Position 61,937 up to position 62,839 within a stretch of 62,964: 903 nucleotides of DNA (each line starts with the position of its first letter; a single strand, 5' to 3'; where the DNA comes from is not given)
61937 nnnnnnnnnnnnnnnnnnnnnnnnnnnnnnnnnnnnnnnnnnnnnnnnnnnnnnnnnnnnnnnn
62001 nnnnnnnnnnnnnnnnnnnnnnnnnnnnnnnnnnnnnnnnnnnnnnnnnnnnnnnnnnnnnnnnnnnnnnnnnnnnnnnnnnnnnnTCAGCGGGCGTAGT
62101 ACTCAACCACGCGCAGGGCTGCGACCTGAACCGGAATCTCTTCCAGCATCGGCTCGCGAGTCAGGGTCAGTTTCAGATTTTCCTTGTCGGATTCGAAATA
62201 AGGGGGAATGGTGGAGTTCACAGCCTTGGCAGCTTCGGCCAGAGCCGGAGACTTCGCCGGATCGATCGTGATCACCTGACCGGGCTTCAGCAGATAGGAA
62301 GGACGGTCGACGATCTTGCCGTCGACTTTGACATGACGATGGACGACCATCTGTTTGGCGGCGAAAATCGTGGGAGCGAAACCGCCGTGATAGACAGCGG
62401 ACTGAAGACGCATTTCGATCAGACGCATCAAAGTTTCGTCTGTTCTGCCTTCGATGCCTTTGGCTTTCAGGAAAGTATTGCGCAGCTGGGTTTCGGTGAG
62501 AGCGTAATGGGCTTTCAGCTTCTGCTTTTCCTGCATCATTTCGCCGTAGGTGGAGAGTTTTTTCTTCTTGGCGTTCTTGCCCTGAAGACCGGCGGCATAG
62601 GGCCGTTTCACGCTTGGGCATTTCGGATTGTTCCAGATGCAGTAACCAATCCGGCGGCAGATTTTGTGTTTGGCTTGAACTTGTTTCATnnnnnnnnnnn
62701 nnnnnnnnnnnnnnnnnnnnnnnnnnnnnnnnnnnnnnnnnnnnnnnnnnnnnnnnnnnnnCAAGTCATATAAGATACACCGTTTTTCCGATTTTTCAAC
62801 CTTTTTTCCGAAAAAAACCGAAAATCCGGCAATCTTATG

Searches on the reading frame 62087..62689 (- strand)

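Call 34: search_protein_families(library=pfam, proteins=[window:62087-62689:-], max_evalue=0.001)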
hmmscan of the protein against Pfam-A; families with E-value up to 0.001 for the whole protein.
window:62087-62689:- (200 aa): 2 families
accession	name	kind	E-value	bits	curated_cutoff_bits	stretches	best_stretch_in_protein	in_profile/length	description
PF00163.24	Ribosomal_S4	-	3.1e-17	63.5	23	1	5-92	4-95/95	Ribosomal protein S4/S9 N-terminal domain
PF01479.30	S4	-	1.2e-14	54.2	22.8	1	93-140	1-48/48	S4 domain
